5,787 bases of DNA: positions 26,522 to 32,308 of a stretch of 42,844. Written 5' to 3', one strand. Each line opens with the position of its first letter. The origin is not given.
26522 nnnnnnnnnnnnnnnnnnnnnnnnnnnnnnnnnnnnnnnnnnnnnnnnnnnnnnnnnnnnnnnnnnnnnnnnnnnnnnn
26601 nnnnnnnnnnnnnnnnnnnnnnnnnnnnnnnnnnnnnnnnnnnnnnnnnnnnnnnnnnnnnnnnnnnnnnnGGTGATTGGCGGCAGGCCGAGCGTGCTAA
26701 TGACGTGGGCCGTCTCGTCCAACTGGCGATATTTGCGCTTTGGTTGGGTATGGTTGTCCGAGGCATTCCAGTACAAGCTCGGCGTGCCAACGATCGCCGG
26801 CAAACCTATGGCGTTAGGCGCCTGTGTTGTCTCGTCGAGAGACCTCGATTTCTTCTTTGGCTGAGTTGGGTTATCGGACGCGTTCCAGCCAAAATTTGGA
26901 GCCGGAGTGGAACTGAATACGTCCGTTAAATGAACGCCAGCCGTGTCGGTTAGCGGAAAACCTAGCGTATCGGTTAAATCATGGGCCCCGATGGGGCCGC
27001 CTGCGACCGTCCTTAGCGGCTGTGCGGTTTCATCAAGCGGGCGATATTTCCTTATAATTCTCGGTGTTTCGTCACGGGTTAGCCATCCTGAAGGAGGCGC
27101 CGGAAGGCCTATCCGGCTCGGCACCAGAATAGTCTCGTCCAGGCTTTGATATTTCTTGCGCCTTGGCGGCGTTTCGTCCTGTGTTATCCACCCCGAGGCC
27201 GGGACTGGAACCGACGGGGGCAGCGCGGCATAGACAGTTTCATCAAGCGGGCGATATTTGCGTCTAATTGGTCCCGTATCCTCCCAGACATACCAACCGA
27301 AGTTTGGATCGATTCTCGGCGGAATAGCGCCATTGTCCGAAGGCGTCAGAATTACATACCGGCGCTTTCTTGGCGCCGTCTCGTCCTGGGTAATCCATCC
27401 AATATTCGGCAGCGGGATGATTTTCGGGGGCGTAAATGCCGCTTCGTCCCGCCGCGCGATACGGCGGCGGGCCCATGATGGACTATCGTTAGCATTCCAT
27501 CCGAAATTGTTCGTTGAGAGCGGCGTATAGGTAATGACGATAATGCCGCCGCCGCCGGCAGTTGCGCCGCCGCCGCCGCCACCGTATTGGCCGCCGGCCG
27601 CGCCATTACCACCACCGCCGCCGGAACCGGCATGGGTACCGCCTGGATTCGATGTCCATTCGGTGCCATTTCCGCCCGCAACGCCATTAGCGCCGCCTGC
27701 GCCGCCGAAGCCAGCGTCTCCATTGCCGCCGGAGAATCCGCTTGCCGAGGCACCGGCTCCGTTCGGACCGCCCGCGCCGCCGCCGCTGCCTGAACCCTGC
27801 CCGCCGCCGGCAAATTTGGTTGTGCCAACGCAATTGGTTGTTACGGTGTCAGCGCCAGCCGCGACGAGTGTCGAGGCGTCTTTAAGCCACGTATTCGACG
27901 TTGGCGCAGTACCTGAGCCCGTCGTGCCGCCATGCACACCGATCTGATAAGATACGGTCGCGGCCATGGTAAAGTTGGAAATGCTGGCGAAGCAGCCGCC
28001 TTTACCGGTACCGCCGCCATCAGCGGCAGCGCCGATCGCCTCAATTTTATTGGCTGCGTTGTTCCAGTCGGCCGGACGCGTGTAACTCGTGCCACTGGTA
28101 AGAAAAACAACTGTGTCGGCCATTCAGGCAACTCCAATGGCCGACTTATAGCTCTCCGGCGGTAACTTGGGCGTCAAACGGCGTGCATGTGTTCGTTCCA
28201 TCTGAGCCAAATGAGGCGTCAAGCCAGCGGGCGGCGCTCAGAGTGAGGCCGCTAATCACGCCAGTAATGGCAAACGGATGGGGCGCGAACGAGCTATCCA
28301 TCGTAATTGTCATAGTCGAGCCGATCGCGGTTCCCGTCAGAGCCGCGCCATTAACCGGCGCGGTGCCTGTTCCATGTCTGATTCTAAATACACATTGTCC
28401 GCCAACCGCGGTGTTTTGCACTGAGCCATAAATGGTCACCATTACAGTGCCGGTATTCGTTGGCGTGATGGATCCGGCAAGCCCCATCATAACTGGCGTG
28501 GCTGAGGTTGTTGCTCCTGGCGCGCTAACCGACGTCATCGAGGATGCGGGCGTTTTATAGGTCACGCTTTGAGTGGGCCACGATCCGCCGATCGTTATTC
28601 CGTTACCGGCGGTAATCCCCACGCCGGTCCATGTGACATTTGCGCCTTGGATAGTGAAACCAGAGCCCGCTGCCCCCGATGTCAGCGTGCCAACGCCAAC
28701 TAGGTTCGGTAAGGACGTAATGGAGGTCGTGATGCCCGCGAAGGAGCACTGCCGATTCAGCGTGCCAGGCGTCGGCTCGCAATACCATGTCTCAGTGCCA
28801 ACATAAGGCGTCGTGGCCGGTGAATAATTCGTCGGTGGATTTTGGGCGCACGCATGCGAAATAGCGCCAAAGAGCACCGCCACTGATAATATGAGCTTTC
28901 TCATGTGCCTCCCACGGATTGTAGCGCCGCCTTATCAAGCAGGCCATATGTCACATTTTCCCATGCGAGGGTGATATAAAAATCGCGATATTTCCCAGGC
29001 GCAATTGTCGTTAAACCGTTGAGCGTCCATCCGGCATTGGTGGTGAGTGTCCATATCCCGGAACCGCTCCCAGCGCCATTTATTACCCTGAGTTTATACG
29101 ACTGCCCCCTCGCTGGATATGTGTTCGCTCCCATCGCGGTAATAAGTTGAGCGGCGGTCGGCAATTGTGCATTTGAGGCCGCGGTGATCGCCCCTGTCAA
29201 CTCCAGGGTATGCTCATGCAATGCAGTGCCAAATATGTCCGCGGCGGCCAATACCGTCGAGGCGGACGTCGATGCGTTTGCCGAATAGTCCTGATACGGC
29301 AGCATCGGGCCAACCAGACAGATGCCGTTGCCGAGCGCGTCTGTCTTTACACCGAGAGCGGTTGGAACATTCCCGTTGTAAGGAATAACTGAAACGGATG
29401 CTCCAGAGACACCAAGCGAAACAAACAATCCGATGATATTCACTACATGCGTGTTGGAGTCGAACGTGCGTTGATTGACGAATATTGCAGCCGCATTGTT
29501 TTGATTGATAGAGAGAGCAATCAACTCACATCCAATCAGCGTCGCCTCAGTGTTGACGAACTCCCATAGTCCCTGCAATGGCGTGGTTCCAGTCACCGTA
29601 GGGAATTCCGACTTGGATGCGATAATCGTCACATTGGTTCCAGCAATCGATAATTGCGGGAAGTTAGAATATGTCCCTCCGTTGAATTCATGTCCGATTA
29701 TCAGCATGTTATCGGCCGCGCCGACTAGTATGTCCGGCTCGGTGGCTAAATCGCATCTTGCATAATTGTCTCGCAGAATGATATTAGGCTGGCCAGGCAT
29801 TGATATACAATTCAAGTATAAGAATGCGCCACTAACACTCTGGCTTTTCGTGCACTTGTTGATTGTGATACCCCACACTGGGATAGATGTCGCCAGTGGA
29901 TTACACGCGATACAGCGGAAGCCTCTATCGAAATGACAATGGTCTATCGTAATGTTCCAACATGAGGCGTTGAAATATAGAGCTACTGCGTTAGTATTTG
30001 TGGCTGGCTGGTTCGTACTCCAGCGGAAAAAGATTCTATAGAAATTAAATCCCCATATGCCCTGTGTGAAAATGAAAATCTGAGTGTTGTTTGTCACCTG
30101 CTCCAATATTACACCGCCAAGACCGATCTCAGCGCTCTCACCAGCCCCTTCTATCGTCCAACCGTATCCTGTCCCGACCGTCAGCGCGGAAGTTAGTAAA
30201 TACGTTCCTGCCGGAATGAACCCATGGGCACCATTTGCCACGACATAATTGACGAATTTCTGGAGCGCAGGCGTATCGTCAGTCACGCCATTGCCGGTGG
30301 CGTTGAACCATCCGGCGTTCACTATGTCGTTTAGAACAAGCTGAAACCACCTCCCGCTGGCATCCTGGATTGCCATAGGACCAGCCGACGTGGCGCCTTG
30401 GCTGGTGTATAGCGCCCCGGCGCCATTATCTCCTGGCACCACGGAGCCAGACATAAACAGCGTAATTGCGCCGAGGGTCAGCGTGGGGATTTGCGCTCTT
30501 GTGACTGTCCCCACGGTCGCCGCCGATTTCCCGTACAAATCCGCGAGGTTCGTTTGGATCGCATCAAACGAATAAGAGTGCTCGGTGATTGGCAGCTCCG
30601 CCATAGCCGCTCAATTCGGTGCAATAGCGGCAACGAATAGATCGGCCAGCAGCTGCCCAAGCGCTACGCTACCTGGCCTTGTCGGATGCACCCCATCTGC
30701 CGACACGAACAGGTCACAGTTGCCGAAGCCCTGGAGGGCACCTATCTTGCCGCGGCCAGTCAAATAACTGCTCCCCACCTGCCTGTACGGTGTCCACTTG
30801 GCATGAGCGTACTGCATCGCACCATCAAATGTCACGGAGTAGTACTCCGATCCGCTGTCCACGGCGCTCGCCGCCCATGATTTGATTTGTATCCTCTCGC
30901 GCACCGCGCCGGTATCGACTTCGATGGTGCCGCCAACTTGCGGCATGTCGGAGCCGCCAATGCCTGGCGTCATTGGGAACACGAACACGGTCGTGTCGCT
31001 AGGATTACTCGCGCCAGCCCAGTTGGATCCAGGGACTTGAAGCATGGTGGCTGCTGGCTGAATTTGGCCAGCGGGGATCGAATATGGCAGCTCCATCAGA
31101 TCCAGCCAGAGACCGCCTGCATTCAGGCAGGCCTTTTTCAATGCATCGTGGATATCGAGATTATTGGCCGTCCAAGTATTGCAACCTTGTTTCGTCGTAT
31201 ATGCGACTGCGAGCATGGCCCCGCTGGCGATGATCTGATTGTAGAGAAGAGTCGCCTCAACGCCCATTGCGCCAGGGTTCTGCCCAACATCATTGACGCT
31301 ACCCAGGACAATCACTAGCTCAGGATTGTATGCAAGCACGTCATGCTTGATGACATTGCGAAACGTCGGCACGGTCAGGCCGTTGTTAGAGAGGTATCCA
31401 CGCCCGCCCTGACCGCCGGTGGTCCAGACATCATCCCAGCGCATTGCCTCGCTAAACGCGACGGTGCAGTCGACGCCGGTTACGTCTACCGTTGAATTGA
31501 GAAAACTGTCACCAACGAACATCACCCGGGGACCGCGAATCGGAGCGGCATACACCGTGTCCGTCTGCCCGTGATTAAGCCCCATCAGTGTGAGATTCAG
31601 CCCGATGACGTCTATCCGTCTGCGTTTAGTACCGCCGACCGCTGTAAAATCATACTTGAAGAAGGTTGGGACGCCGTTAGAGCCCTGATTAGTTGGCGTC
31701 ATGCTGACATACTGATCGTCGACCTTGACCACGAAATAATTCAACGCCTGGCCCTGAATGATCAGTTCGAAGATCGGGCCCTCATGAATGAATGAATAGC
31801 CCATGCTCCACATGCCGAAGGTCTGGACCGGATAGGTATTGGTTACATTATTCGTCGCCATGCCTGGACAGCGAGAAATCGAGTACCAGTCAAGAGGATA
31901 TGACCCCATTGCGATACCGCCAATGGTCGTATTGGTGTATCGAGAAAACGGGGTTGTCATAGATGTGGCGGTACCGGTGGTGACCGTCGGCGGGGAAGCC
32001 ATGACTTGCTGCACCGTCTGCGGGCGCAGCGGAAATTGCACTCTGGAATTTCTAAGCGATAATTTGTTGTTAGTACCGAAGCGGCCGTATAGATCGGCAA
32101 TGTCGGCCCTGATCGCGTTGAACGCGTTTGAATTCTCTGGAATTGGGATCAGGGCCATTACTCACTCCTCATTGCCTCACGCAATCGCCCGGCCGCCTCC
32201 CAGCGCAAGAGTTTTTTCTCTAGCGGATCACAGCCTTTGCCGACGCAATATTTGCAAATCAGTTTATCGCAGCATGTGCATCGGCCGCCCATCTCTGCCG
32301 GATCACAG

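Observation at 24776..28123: Head-to-tail adaptor (gp4-like) fused to a 970-aa internally duplicated extension with 14 copies of a W-x-DET-x-PRKRRY-x-x-LDET unit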

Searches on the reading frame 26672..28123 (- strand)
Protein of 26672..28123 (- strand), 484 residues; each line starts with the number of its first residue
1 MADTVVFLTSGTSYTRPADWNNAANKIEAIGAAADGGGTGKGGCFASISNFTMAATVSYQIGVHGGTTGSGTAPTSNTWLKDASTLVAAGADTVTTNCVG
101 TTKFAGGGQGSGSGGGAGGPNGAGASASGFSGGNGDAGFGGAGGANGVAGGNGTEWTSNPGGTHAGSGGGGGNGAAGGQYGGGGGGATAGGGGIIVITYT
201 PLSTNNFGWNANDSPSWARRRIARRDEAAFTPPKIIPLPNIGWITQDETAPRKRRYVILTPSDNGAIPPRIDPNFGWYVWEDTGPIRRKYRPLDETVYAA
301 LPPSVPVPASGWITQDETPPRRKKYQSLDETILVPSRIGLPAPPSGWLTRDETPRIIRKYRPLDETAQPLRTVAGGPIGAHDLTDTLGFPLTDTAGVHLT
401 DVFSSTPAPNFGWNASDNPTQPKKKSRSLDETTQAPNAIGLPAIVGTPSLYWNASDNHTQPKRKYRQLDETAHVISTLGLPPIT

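Call 22: find_homologous_proteins(query=window:26672-28123:-, max_evalue=0.001)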
Query window:26672-28123:- (484 aa): 44 proteins with E <= 0.001 among 8000 candidates.
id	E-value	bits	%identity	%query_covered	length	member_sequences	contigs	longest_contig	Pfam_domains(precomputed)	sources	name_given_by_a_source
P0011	2.5e-32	131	52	33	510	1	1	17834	-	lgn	-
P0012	5.5e-29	120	43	32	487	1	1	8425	-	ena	-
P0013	4.7e-26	110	39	15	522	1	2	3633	PF21722.5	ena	-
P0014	2.7e-23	101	88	2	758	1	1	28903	-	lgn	-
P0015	9.7e-21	93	45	32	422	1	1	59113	PF21722.5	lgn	-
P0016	3.9e-20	91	48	21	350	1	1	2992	-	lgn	-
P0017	1.4e-19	89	55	22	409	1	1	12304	-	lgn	-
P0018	1.9e-19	88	47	20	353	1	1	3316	-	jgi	-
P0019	2.1e-19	88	47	20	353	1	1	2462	-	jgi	-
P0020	2.1e-19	88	47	20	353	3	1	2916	-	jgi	-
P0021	2.1e-19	88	47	20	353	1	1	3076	-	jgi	-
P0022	2.3e-19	88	53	21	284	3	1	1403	-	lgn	-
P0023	3.1e-19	88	47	20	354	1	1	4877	-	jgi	-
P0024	3.9e-18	84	52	22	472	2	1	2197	-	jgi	jgi:hypothetical protein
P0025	4.9e-17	80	45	33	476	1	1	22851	-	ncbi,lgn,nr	ncbi:MAG: hypothetical protein C5B60_01540 [Chloroflexi bacterium]|nr:MAG: hypothetical protein C5B6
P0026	1.0e-16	79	43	32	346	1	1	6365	PF21722.5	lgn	-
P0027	6.2e-16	77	44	23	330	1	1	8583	PF21722.5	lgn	-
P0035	3.4e-9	54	38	25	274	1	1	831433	PF21722.5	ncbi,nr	ncbi:hypothetical protein K2P56_00010 [Patescibacteria group bacterium]|nr:hypothetical protein [Pat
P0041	6.4e-8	50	33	24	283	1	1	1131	PF21722.5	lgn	-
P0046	7.3e-6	43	38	41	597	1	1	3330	PF21722.5,PF00415.25,PF13540.13,PF25384.2,PF25390.2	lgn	-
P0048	2.6e-5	42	63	3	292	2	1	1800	PF21722.5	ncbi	-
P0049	3.6e-5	41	34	24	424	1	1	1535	PF21722.5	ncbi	-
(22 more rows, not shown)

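Call 36: find_encoding_contigs(protein=P0011, flank=10000, max_places=2)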
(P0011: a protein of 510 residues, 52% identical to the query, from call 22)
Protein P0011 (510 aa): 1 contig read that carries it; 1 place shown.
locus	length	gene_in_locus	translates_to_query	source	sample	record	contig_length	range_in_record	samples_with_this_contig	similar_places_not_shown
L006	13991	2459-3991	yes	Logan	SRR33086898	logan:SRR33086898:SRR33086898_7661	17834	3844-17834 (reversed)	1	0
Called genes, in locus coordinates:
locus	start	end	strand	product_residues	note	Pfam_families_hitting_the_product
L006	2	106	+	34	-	?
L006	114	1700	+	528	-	-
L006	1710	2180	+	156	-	-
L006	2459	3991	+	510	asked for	-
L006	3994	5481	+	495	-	PF13472:Lipase_GDSL_2 (weak)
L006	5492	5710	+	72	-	-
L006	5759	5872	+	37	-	-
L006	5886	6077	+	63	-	-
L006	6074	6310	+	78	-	-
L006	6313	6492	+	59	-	-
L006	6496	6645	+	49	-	-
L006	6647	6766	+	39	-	-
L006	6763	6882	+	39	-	-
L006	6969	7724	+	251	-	-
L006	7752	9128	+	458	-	-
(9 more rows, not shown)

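Call 37: find_encoding_contigs(protein=P0025, flank=10000, max_places=2)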
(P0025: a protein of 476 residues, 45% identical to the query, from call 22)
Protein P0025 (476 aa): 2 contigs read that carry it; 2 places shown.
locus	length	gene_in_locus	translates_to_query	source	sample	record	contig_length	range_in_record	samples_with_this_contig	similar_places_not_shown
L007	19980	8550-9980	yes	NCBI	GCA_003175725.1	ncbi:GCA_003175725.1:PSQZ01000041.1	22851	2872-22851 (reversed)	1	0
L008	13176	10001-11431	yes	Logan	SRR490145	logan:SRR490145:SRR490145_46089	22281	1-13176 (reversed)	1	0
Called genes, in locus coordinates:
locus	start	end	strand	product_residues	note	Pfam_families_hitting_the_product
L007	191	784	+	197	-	-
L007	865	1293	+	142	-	-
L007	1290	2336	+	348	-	PF04545:Sigma70_r4 (faint)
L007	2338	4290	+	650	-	-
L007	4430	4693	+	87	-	-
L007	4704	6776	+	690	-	-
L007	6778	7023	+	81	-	-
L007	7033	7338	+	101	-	-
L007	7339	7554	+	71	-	-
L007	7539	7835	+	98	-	-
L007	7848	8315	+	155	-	-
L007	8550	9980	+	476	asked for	-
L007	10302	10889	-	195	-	-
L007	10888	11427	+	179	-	PF05063:MT-A70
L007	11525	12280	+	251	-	-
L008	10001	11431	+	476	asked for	-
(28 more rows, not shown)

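Call 38: find_encoding_contigs(protein=P0012, flank=10000, max_places=2)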
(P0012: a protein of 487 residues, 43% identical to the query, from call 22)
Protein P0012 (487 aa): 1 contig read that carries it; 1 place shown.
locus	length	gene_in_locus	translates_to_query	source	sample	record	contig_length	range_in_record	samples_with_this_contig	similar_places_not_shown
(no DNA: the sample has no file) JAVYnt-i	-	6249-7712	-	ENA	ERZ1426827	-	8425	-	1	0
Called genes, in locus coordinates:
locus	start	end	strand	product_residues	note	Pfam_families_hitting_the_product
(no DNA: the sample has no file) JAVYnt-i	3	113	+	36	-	?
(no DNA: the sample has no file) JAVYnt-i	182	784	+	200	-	-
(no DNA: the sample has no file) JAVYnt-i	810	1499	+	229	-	-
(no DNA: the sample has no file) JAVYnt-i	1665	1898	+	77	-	-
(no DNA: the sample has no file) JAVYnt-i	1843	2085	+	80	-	-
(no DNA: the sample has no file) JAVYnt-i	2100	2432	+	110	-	-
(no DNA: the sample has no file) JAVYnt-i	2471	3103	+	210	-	-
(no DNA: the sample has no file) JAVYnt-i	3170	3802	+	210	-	-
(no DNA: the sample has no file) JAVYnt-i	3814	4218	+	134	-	-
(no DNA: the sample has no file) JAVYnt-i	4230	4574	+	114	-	-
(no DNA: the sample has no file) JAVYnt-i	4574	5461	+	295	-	-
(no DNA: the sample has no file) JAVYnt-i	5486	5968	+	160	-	-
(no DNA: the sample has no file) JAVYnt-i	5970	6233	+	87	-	-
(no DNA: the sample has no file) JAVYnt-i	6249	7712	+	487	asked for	-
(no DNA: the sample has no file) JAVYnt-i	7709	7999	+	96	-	-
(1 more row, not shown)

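Call 65: search_protein_families(library=pfam, proteins=[P0013, P0015, P0026, P0035, P0011, P0025], max_evalue=0.01)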
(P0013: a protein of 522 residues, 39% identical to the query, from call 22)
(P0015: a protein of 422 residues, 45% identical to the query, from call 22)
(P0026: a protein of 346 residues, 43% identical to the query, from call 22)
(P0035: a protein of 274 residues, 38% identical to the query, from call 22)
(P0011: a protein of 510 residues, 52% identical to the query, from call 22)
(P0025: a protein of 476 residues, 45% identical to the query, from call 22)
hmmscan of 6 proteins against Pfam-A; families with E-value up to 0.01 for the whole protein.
P0013 (522 aa): 1 family
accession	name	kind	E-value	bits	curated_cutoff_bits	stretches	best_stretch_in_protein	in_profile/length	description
PF21722.4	Gly_rich_2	-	6.9e-08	33.2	24.3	1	288-520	2-226/226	Glycine-rich domain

P0015 (422 aa): 1 family
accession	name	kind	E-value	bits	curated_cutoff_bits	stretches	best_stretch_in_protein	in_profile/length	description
PF21722.4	Gly_rich_2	-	3.6e-05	24.3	24.3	1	10-221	6-225/226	Glycine-rich domain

P0026 (346 aa): 1 family
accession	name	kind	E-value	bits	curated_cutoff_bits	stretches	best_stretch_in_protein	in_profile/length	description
PF21722.4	Gly_rich_2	-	1.8e-06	28.5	24.3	1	114-332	4-225/226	Glycine-rich domain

P0035 (274 aa): 1 family
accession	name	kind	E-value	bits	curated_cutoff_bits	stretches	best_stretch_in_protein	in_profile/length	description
PF21722.4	Gly_rich_2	-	1.5e-05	25.6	24.3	1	28-249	3-225/226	Glycine-rich domain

P0011 (510 aa): 0 families

P0025 (476 aa): 0 families

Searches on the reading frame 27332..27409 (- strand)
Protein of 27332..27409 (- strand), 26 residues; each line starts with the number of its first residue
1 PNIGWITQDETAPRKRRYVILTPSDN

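Call 114: search_solved_structures(query=A3, max_evalue=10, show_alignments=2)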
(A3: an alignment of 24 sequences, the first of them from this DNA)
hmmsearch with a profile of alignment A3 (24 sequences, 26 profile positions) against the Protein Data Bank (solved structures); distinct sequences matched with E-value up to 10: 4.
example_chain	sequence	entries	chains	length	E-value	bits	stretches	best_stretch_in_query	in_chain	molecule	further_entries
5y88_T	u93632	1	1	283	1.4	11.7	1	9-21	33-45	Pre-mRNA-splicing factor CWC23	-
6jlu_9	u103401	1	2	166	2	11.3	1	3-17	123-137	FCP-F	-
6a2w_A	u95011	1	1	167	2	11.3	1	3-17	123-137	Protein fucoxanthin chlorophyl a/c protein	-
4chg_A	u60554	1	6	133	6.5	9.6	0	7-17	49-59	PROBABLE RIBONUCLEASE VAPC15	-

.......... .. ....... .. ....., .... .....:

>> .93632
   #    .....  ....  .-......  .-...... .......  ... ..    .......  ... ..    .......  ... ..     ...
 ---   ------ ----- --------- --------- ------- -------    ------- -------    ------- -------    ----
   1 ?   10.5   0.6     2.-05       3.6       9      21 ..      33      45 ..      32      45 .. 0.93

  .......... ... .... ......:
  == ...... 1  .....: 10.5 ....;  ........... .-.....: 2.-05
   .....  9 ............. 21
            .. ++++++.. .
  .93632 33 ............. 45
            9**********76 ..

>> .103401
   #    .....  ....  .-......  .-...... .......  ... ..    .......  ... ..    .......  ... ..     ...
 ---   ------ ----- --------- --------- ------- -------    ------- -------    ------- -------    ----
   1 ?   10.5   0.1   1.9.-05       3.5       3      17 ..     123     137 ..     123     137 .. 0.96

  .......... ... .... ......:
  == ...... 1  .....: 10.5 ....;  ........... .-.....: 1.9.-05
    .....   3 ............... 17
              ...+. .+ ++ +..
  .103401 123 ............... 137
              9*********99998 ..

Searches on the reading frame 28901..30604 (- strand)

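Call 5: search_protein_families(library=pfam, proteins=[window:28901-30604:-], max_evalue=0.01)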
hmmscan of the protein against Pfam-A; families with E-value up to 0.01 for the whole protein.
window:28901-30604:- (567 aa): 1 family
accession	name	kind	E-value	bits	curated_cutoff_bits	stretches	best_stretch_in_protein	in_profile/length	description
PF12708.12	Pect-lyase_RHGA_epim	-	1e-06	29.2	27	1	95-156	2-63/213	Rhamnogalacturonase A/epimerase, pectate lyase-like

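Call 6: search_protein_families(library=phrogs, proteins=[window:28901-30604:-], max_evalue=0.01)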
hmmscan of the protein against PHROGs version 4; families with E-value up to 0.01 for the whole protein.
window:28901-30604:- (567 aa): 8 families
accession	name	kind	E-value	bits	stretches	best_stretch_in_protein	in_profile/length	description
phrog_2234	-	tail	5.9e-09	36.1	1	94-147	185-236/757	tail spike protein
phrog_14442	-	tail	2.7e-07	30.5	1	31-152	135-260/733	tail protein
phrog_14558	-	tail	2.7e-06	26.9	1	88-148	98-151/740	tail spike protein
phrog_18522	-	tail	2.4e-05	23.9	1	92-151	170-229/612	tail protein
phrog_7458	-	tail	6.1e-05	22.5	1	92-144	120-173/732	tail spike protein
phrog_4250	-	tail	0.00067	19.1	1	72-143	197-273/786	EPS depolymerase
phrog_15175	-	head and packaging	0.0023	17.4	1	94-139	232-273/647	virion structural protein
phrog_17212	-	connector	0.0057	16.2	1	94-141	141-189/631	pre-neck appendage protein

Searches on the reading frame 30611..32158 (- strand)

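Call 5: search_protein_families(library=pfam, proteins=[window:30611-32158:-], max_evalue=0.01)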
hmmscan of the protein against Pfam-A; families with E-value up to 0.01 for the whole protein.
window:30611-32158:- (515 aa): 1 family
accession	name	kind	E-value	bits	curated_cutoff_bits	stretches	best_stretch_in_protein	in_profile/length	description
PF13472.12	Lipase_GDSL_2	-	0.00023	22.1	32.9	1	214-359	1-150/178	GDSL-like Lipase/Acylhydrolase family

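Call 6: search_protein_families(library=phrogs, proteins=[window:30611-32158:-], max_evalue=0.01)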
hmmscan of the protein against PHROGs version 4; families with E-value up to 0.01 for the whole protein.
window:30611-32158:- (515 aa): 1 family
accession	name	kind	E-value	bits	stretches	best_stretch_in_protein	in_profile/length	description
phrog_9703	-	head and packaging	3.5e-11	43.6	1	119-290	229-396/502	head decoration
